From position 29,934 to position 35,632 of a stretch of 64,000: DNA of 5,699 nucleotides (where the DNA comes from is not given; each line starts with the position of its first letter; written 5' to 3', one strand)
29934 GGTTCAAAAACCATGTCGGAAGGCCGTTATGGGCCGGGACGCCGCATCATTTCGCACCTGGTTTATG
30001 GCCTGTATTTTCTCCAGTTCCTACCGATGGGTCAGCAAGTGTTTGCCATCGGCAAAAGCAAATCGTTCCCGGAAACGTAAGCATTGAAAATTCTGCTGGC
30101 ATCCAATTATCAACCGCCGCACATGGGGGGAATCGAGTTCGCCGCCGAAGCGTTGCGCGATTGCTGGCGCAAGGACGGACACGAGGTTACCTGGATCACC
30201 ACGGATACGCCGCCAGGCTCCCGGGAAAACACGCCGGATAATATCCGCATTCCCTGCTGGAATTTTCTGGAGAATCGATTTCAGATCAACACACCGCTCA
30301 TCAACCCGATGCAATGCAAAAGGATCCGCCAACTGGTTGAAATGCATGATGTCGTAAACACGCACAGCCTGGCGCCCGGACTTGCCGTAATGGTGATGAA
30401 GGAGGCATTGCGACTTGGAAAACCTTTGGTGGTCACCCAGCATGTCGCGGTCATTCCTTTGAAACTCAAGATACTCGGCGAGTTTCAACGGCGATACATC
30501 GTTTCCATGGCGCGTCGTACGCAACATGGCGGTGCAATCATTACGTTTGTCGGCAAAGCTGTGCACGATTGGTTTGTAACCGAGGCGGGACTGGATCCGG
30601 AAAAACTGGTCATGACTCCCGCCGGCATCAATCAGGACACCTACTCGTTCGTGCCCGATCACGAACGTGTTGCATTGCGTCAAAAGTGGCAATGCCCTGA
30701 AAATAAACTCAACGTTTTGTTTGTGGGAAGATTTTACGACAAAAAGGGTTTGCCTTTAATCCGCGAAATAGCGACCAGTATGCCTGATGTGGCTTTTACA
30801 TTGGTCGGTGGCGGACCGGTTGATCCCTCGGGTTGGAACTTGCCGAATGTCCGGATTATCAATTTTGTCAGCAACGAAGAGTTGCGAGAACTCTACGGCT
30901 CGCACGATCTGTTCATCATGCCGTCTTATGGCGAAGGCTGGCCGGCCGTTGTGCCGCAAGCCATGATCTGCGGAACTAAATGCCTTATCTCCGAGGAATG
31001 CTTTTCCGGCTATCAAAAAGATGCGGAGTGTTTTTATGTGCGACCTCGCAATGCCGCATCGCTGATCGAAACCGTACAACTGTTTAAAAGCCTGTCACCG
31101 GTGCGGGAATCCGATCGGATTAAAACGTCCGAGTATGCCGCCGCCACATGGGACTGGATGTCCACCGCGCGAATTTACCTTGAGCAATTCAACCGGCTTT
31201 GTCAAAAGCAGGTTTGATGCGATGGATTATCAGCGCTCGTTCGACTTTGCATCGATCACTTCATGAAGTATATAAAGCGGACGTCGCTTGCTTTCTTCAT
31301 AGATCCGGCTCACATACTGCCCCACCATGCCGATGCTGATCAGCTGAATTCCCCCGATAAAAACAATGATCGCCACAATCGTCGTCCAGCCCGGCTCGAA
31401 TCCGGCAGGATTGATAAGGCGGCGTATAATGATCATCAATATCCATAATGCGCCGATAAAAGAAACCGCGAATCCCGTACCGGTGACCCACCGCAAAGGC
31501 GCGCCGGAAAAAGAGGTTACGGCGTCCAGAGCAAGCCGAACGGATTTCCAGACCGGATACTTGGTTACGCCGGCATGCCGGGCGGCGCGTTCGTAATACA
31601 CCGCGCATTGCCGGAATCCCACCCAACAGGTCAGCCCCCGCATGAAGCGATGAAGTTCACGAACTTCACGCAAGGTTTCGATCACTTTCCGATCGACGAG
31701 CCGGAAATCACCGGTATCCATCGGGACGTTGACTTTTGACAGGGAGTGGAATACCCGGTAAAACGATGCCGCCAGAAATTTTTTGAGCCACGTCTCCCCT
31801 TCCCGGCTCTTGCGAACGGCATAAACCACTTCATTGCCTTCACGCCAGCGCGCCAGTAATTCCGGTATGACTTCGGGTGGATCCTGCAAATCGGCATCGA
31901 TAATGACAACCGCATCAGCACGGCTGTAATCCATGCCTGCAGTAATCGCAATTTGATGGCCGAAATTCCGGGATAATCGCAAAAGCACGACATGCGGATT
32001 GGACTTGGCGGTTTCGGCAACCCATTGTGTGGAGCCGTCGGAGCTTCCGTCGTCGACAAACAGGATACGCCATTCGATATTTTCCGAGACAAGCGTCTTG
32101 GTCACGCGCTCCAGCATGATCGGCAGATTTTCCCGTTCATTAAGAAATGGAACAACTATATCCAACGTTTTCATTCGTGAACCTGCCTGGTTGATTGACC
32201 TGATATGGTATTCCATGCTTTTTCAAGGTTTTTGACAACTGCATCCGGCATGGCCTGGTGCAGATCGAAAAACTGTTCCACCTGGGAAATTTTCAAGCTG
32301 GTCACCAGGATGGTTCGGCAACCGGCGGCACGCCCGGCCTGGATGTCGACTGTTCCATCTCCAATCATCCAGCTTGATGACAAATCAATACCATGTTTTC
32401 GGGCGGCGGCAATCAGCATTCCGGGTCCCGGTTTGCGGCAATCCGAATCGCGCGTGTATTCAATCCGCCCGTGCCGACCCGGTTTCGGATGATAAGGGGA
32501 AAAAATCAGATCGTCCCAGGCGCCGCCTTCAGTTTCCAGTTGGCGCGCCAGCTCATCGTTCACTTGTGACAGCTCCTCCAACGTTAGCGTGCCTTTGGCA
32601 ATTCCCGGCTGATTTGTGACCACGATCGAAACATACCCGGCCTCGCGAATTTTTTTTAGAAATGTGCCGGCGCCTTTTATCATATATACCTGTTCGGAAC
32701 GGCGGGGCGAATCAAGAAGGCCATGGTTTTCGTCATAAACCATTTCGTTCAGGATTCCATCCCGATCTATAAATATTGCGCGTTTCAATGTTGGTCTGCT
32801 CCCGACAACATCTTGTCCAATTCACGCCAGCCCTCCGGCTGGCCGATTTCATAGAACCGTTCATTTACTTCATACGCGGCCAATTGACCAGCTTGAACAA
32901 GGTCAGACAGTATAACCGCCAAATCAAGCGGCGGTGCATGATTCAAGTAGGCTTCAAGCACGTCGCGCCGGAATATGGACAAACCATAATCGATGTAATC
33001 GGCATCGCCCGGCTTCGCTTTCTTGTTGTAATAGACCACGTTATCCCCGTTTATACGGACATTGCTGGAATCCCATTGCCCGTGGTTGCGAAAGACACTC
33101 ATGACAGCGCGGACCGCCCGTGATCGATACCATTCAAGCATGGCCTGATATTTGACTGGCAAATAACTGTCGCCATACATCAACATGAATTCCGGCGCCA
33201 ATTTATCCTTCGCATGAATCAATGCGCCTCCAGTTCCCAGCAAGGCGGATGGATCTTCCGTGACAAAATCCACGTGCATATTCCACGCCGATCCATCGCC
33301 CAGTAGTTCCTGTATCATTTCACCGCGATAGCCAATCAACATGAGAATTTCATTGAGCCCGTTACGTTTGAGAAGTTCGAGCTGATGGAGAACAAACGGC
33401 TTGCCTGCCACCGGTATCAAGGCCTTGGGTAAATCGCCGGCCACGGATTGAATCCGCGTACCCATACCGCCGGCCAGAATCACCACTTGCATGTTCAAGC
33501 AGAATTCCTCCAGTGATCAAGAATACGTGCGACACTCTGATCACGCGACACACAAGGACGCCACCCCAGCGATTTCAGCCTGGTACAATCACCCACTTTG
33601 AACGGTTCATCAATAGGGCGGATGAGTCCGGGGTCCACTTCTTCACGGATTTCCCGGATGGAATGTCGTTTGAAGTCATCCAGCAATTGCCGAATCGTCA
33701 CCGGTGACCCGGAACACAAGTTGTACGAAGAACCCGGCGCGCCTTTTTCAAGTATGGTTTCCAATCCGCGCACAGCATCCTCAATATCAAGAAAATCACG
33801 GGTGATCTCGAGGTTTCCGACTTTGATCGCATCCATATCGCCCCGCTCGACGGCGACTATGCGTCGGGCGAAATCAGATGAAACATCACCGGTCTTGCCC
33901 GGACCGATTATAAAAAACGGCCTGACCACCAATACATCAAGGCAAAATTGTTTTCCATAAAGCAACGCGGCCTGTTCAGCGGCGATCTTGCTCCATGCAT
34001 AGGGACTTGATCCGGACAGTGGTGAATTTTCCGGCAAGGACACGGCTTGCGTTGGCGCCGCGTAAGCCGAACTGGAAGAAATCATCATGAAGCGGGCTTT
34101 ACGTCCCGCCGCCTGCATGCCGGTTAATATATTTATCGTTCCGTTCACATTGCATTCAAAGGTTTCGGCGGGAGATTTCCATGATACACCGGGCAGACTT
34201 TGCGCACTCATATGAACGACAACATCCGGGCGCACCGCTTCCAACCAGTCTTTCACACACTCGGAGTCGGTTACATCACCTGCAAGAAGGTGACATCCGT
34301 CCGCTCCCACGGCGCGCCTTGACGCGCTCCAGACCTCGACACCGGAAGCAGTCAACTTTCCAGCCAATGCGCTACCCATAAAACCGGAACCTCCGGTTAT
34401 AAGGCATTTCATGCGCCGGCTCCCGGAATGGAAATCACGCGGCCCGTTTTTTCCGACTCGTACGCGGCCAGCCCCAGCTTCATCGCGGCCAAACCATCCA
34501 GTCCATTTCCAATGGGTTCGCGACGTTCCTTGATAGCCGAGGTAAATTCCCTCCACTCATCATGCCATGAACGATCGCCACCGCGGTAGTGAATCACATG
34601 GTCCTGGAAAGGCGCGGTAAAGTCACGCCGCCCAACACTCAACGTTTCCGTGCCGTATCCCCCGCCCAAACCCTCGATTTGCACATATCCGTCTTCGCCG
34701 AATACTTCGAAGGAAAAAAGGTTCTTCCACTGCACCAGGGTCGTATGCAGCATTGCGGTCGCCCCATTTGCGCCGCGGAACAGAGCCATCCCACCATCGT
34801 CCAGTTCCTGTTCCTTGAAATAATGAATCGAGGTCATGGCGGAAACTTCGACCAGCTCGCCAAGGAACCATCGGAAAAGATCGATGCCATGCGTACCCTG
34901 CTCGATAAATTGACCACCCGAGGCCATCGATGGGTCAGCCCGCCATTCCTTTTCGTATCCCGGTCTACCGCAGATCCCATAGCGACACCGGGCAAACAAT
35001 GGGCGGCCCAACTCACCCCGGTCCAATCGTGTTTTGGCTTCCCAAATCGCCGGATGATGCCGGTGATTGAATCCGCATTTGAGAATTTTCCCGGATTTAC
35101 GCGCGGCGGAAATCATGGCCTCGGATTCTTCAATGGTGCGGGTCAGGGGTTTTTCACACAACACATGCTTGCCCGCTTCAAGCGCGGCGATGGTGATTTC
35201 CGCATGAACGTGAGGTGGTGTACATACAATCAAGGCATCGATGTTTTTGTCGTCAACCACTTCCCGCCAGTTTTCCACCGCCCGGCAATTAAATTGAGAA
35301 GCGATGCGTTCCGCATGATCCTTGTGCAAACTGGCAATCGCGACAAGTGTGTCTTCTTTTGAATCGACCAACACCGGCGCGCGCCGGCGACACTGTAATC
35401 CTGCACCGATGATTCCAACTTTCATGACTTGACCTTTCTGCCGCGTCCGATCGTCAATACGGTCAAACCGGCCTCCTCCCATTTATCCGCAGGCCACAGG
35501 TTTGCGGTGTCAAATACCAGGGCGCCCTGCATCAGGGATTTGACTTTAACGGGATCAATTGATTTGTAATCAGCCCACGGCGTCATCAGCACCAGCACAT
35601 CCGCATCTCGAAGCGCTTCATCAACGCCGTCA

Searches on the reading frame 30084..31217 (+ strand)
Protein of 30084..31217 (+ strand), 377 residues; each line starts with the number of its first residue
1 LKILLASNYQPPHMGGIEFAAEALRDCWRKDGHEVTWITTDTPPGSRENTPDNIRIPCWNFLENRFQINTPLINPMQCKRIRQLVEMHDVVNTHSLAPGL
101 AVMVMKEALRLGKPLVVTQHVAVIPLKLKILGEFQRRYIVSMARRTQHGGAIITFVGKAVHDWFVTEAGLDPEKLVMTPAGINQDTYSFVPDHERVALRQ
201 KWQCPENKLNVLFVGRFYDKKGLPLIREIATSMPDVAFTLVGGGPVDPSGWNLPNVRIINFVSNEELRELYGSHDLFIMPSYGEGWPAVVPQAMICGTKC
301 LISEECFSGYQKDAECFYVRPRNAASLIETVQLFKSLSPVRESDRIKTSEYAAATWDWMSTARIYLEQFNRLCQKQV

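Call 10: search_protein_families(library=ncbifam, proteins=[window:30084-31217:+], max_evalue=0.001)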
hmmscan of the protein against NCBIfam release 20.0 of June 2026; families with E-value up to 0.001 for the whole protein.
window:30084-31217:+ (377 aa): 16 families
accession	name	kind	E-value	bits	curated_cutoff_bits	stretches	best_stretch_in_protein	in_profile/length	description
NF047684.1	TeichurnBiosyTuaC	equivalog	1.9e-16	60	550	1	175-370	187-387/391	teichuronic acid biosynthesis protein TuaC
TIGR04047.1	MSMEG_0565_glyc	hypoth_equivalog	4.4e-14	52.4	259.85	1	131-370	120-372/373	MSMEG_0565 family glycosyltransferase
NF038295.1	EPS_HpsP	equivalog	5.2e-14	52.1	550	1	86-372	91-387/388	hormogonium polysaccharide biosynthesis glycosyltransferase HpsP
TIGR02149.1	glgA_Coryne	subfamily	2e-12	46.9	302.4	1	83-303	79-313/391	glycogen synthase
NF007640.0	PRK10307.1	subfamily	2.9e-11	42.9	276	1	166-371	187-406/411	WcaI family glycosyltransferase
NF046085.1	XrtY_assoc_Gly1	equivalog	1e-09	37.8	400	1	196-372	197-384/387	XrtY-associated glycosyltransferase XYAG1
NF053513.1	Gtran_IagA_BgsA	equivalog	1.5e-09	37.3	460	1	178-319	132-282/333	LTA glycolipid anchor biosynthesis glycosyltransferase, IagA/BgsA family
NF053787.1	GlcN_PG_synth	equivalog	3e-08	32.9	480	1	174-373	165-360/361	N-acetylglucosaminyl phosphatidylglycerol synthase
TIGR04157.1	glyco_rSAM_CFB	subfamily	7.8e-08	31.7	400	1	155-286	175-313/406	TIGR04157 family glycosyltransferase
TIGR04063.1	stp3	hypoth_equivalog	1.2e-06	27.7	442.05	1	167-247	174-256/397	TIGR04063 family PEP-CTERM/XrtA system glycosyltransferase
TIGR03088.1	stp2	hypoth_equivalog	4.7e-06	25.9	409.05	1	156-364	143-365/374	TIGR03088 family PEP-CTERM/XrtA system glycosyltransferase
TIGR04007.1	wcaI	equivalog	5.2e-05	22.1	800.45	0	166-244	189-269/407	colanic acid biosynthesis glycosyltransferase WcaI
NF049987.1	DaglGlyslTfaseDgs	equivalog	7.9e-05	21.7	500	1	180-243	131-193/332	processive diacylglycerol alpha-glucosyltransferase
TIGR03449.1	mycothiol_MshA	equivalog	0.00024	20.1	462.5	0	164-364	179-395/406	D-inositol-3-phosphate glycosyltransferase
TIGR02095.1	glgA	subfamily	0.00029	19.6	328.45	1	195-285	279-380/477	glycogen/starch synthase, ADP-glucose type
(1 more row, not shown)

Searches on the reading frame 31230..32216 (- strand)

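Call 10: search_protein_families(library=ncbifam, proteins=[window:31230-32216:-], max_evalue=0.001)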
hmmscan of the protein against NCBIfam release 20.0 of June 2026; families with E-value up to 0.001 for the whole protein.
window:31230-32216:- (328 aa): 17 families
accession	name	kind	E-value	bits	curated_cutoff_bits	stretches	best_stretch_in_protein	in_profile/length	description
NF047588.1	GlcsyltransPgfSStrep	equivalog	2.1e-78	263.6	500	1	18-319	3-304/308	glycosyltransferase PgfS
NF007986.1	PRK10714.1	equivalog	2.9e-51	174.3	529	1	14-324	4-315/316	undecaprenyl-phosphate 4-deoxy-4-formamido-L-arabinose transferase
TIGR03937.1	PgaC_IcaA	equivalog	9.6e-12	44.6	422.3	1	11-109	40-135/407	poly-beta-1,6-N-acetyl-D-glucosamine synthase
NF041875.1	EPS_EpsD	equivalog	7.3e-10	38.7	370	1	18-131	1-111/325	exopolysaccharide biosynthesis glycosyltransferase EpsD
NF007482.0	PRK10073.1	equivalog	8.8e-09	34.8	423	1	14-121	4-107/334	glycosyltransferase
TIGR04283.1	glyco_like_mftF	equivalog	2.3e-08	33.9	182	1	19-150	2-123/221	TIGR04283 family arsenosugar biosynthesis glycosyltransferase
TIGR03965.1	mycofact_glyco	equivalog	4e-08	32.6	280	1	11-129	69-184/467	mycofactocin biosynthesis glycosyltransferase MftF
TIGR04242.1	nodulat_NodC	equivalog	1.4e-07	30.8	550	1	13-149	45-183/395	chitooligosaccharide synthase NodC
NF045692.1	OglycostaseCruG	equivalog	2.9e-07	29.8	600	1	11-182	36-218/386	2'-O-glycosyltransferase CruG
NF038302.1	EPS_HpsE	equivalog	5e-07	29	300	1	18-109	3-96/307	hormogonium polysaccharide biosynthesis glycosyltransferase HpsE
NF010496.0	PRK13915.1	equivalog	9.8e-07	28.1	262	1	3-129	19-147/307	glucosyl-3-phosphoglycerate synthase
TIGR04182.1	glyco_TIGR04182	equivalog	2.8e-06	27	325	0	20-129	4-103/293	S-layer glycoprotein N-glycosyltransferase AglJ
NF058614.1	PPMAGASynPpgS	equivalog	8.8e-05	22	370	1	20-137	4-115/226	polyprenyl-phospho-N-acetylgalactosaminyl synthase PpgS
NF047683.1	TeichurnBiosyTuaG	equivalog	9.4e-05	22.2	400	1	18-114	8-101/252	teichuronic acid biosynthesis protein TuaG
TIGR03469.1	HpnB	hypoth_equivalog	0.00066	18.8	379.25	1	17-159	45-195/386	hopene-associated glycosyltransferase HpnB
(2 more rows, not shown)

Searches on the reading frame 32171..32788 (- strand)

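Call 10: search_protein_families(library=ncbifam, proteins=[window:32171-32788:-], max_evalue=0.001)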
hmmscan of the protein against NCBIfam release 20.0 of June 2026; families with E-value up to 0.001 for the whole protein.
window:32171-32788:- (205 aa): 21 families
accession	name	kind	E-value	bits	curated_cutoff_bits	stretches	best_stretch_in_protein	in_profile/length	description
NF006506.0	PRK08942.1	equivalog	7e-34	116.9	178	1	2-193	3-175/182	D-glycero-beta-D-manno-heptose 1,7-bisphosphate 7-phosphatase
TIGR01656.1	Histidinol-ppas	subfamily_domain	1.1e-33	116.3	84.15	1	4-161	2-145/149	histidinol-phosphate phosphatase domain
TIGR00213.1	GmhB_yaeD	subfamily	2.7e-28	98.8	149.6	1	3-162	2-150/176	D-glycero-beta-D-manno-heptose 1,7-bisphosphate 7-phosphatase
TIGR01662.1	HAD-SF-IIIA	subfamily_domain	1.1e-21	77.4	44.6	1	3-164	1-140/141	HAD-IIIA family hydrolase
NF005264.0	PRK06769.1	equivalog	2e-20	73.3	217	1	3-196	5-172/175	HAD-IIIA family hydrolase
NF050049.1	HBPPhtaseGmhB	domain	1.3e-15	57.6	250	1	2-173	3-154/171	D-glycero-alpha-D-manno-heptose-1,7-bisphosphate 7-phosphatase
NF003937.0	PRK05446.1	equivalog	1.4e-15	57.2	443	1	1-175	2-149/355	bifunctional histidinol-phosphatase/imidazoleglycerol-phosphate dehydratase HisB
TIGR01261.1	hisB_Nterm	equivalog_domain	1.6e-13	50.4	140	1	3-161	2-145/161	histidinol-phosphatase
NF009695.0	PRK13222.1-2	equivalog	1.2e-10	41.3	225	1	118-196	149-223/226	phosphoglycolate phosphatase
TIGR01449.2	PGP_bact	equivalog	8.4e-10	38.5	180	1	118-163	140-185/213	phosphoglycolate phosphatase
TIGR01454.1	AHBA_synth_RP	hypoth_equivalog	1.3e-07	31.5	246.65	1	118-187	130-195/205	AHBA synthesis associated protein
NF009696.0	PRK13222.1-3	equivalog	6.1e-07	29.3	359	1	118-163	142-187/223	N-acetylmuramic acid 6-phosphate phosphatase MupP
NF009804.0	PRK13288.1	equivalog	1.6e-05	24.5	218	1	116-189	135-204/215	pyrophosphatase PpaX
TIGR01460.1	HAD-SF-IIA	subfamily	2.2e-05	24.4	100.15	0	119-164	197-245/246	HAD-IIA family hydrolase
NF009700.0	PRK13226.1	equivalog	2.7e-05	24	342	0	118-161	150-193/229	phosphoglycolate phosphatase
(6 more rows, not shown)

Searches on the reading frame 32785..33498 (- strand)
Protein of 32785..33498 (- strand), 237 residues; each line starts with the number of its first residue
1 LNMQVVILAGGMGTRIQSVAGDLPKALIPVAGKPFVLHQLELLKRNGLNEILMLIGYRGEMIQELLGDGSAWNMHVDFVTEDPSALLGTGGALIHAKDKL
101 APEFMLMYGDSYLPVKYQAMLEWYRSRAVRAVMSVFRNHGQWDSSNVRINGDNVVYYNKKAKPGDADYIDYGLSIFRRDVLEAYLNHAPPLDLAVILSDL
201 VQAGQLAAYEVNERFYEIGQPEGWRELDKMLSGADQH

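Call 10: search_protein_families(library=ncbifam, proteins=[window:32785-33498:-], max_evalue=0.001)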
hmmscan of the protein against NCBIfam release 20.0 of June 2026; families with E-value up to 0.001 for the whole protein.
window:32785-33498:- (237 aa): 30 families (the best 25 are shown)
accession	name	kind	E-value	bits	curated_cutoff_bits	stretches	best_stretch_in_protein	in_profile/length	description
TIGR03992.1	Arch_glmU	subfamily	6.1e-29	101.1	292.1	1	3-224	1-218/393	bifunctional sugar-1-phosphate nucleotidylyltransferase/acetyltransferase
NF052502.1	man1P_GTase_Rv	exception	3.9e-26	91.8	440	1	4-184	2-182/352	mannose-1-phosphate guanylyltransferase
NF045761.1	NAMPUrTaseMurU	equivalog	8.7e-26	91.2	250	1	3-229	1-225/226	N-acetylmuramate alpha-1-phosphate uridylyltransferase MurU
NF049965.1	GlMnHpPGnyltfHddC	equivalog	1e-23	84.1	300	1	3-225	1-215/221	D-glycero-D-manno-heptose 1-phosphate guanosyltransferase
TIGR02623.1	G1P_cyt_trans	equivalog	1.8e-23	83.3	300.25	2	3-67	1-65/255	glucose-1-phosphate cytidylyltransferase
NF041313.1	UDPGP_AglF_Halo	equivalog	3.8e-20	72.3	400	1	3-181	1-179/234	UTP--glucose-1-phosphate uridylyltransferase AglF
TIGR01208.1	rmlA_long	equivalog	3.4e-18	65.7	320.25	1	6-194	3-192/353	glucose-1-phosphate thymidylyltransferase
TIGR01207.1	rmlA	equivalog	5.4e-13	48.7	360.65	1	6-182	3-181/286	glucose-1-phosphate thymidylyltransferase RfbA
NF041135.1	IPPtranDIPPsyn_Thcocales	equivalog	2.2e-12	46.7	580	1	3-229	1-215/419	bifunctional L-myo-inositol-1-phosphate cytidylyltransferase/CDP-L-myo-inositol myo-inositolphosphotransferase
TIGR01173.1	glmU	equivalog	2.5e-12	46.4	366.85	1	3-113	1-104/452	bifunctional UDP-N-acetylglucosamine diphosphorylase/glucosamine-1-phosphate N-acetyltransferase GlmU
NF041173.1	Sug_nt_acttase_Thmprot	equivalog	7.3e-12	44.9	600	1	3-182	1-174/405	bifunctional sugar-1-phosphate nucleotidylyltransferase/acetyltransferase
NF010939.0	PRK14359.1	equivalog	2.7e-11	42.7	592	1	1-186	1-180/430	bifunctional UDP-N-acetylglucosamine diphosphorylase/glucosamine-1-phosphate N-acetyltransferase GlmU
NF006986.0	PRK09451.1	equivalog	1.2e-10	40.8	725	1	2-113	5-108/456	bifunctional UDP-N-acetylglucosamine diphosphorylase/glucosamine-1-phosphate N-acetyltransferase GlmU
NF010933.0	PRK14353.1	equivalog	1.3e-10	40.5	505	1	2-125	5-122/453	bifunctional UDP-N-acetylglucosamine diphosphorylase/glucosamine-1-phosphate N-acetyltransferase GlmU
NF045697.1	MurNAcPUrMurU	equivalog_domain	1.7e-10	40.7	370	1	6-223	1-220/229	N-acetylmuramate alpha-1-phosphate uridylyltransferase MurU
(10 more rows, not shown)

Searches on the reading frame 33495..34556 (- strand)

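Call 8: search_protein_families(library=pfam, proteins=[window:33495-34556:-], max_evalue=0.01)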
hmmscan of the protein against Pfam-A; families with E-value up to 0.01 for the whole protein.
window:33495-34556:- (353 aa): 6 families
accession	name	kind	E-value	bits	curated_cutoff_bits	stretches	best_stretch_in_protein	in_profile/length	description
PF16363.11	GDP_Man_Dehyd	-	8.1e-50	170.6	27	1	52-343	1-330/332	GDP-mannose 4,6 dehydratase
PF01370.27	Epimerase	-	1.6e-48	165.6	20.9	1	52-281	2-240/240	NAD dependent epimerase/dehydratase family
PF04321.23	RmlD_sub_bind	-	3.4e-12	46.5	27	1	49-204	1-143/287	RmlD substrate binding domain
PF07993.18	NAD_binding_4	-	1.2e-10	41.4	20.1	1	109-229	88-220/258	Male sterility protein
PF02719.21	Polysacc_synt_2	-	2.5e-09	37.2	20.2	1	91-298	59-246/293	Polysaccharide biosynthesis protein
PF01073.25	3Beta_HSD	-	1.1e-07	31.6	22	1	52-222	1-187/280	3-beta hydroxysteroid dehydrogenase/isomerase family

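Call 10: search_protein_families(library=ncbifam, proteins=[window:33495-34556:-], max_evalue=0.001)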
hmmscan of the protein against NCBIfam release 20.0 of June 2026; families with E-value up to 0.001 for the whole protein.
window:33495-34556:- (353 aa): 32 families (the best 25 are shown)
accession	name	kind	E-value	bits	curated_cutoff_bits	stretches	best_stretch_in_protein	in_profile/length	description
TIGR04180.1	EDH_00030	hypoth_equivalog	1.3e-32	113.1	475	1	52-316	2-273/297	NAD-dependent 4,6-dehydratase LegB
TIGR01181.1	dTDP_gluc_dehyt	equivalog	3.7e-29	101.8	365.1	1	51-349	2-311/321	dTDP-glucose 4,6-dehydratase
TIGR02622.1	CDP_4_6_dhtase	equivalog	7e-25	87.9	278.45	1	49-350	5-331/352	CDP-glucose 4,6-dehydratase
TIGR01179.1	galE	equivalog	1.2e-23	83.5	262.3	1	51-340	2-315/332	UDP-glucose 4-epimerase GalE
TIGR01472.1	gmd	equivalog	2.7e-22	79.5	415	1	88-344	56-333/342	GDP-mannose 4,6-dehydratase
NF042422.1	oxyalk_red_OleD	equivalog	5.5e-20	72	580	1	49-294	1-245/329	2-alkyl-3-oxoalkanoate reductase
TIGR03466.1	HpnA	hypoth_equivalog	7.7e-19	67.7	367.65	1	49-299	1-246/327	hopanoid-associated sugar epimerase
NF047922.1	GDPFucSynFcl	equivalog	3.6e-17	62.8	500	1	50-347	4-299/308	GDP-L-fucose synthase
NF042423.1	oxyalk_red_Shew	equivalog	6.5e-17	61.6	580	1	49-293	9-251/331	2-alkyl-3-oxoalkanoate reductase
NF058621.1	DiazavRedAvaA7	equivalog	3.9e-14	53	400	1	49-295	1-244/304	3-diazoavenalumate denitrifying reductase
NF007956.0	PRK10675.1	subfamily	5.5e-13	48.8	394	1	49-228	1-192/338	UDP-glucose 4-epimerase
NF043036.1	ErythonDh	equivalog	1.3e-12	47.5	325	1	49-235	1-199/321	D-erythronate dehydrogenase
NF052578.1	StrlDmthSdmBMthl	equivalog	8.5e-12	45.5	600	1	49-295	1-241/328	sterol demethylase protein SdmB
NF041015.1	UDPsulfquin_syn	equivalog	1.5e-11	43.9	575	1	88-177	68-158/384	UDP-sulfoquinovose synthase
TIGR01746.1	Thioester-redct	subfamily_domain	1.6e-11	44.1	213.35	1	111-304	90-285/371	thioester reductase domain-containing protein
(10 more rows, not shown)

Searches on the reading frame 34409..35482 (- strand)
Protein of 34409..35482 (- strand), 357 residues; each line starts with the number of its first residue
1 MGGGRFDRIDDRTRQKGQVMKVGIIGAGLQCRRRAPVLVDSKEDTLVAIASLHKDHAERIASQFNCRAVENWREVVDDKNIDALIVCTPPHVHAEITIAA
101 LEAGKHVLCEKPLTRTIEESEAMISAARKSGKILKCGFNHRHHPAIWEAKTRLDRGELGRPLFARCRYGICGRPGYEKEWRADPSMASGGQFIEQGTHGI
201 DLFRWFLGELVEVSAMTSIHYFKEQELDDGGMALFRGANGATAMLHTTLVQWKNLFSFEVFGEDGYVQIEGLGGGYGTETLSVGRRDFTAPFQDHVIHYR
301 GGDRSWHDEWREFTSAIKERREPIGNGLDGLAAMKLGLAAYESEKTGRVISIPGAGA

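Call 8: search_protein_families(library=pfam, proteins=[window:34409-35482:-], max_evalue=0.01)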
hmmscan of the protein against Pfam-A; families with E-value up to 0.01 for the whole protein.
window:34409-35482:- (357 aa): 6 families
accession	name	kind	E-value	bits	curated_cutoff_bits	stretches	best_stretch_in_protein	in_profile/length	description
PF01408.29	GFO_IDH_MocA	-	5.5e-31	108.2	24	1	20-137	1-119/120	Oxidoreductase family, NAD-binding Rossmann fold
PF22725.1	GFO_IDH_MocA_C3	-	8.2e-26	90.9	27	1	148-267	3-123/124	GFO/IDH/MocA C-terminal domain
PF02894.22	GFO_IDH_MocA_C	-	1.6e-19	71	22.9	1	150-351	1-217/218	Oxidoreductase family, C-terminal alpha/beta domain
PF03435.24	Sacchrp_dh_NADP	-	1.1e-05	26.2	25.1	1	22-114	1-98/129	Saccharopine dehydrogenase NADP binding domain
PF03447.22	NAD_binding_3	-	0.0034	18.5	24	1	45-131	23-110/116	Homoserine dehydrogenase, NAD binding domain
PF03807.23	F420_oxidored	-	0.005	17.8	21.6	1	21-100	1-79/94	NADP oxidoreductase coenzyme F420-dependent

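Call 10: search_protein_families(library=ncbifam, proteins=[window:34409-35482:-], max_evalue=0.001)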
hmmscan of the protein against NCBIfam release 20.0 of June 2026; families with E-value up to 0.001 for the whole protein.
window:34409-35482:- (357 aa): 11 families
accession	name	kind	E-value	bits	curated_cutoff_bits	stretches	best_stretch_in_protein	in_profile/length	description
TIGR04380.1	myo_inos_iolG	equivalog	1.2e-43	149.2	355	1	20-350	2-329/330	inositol 2-dehydrogenase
NF052479.1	LevoglcsnDh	equivalog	1.2e-38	132.9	650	1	48-233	40-227/386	levoglucosan dehydrogenase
NF040723.1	UDP-GlcNAcDh_Arch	equivalog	3.9e-34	118.5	450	1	20-345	1-302/302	UDP-N-acetylglucosamine 3-dehydrogenase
NF041392.1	XylDh_Gfo6_Halo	equivalog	3.5e-26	91.8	350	1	6-351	4-349/350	D-xylose 1-dehydrogenase Gfo6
NF052679.1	InsChiInosDhIolG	equivalog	1.8e-21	76.6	540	1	20-269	3-250/343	bifunctional inositol 2-dehydrogenase/D-chiro-inositol 1-dehydrogenase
NF008607.0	PRK11579.1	subfamily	8.6e-20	71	330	1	19-212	4-194/346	oxidoreductase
NF058561.1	BT_2158_fam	equivalog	1.3e-16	60.2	750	1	21-137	35-153/487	glycoside 3-dehydrogenase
NF007574.0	PRK10206.1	equivalog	4.8e-15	55.4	352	1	21-214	4-194/345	oxidoreductase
NF058563.1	BT_2159_fam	equivalog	2.8e-10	39.8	650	1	20-208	1-184/350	disaccharide 3-dehydrogenase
NF006802.0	PRK09310.1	equivalog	3.3e-05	22.9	598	1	19-94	332-404/477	bifunctional 3-dehydroquinate dehydratase/shikimate dehydrogenase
NF009830.0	PRK13304.1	equivalog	0.0007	19.1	267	1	20-108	2-89/265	aspartate dehydrogenase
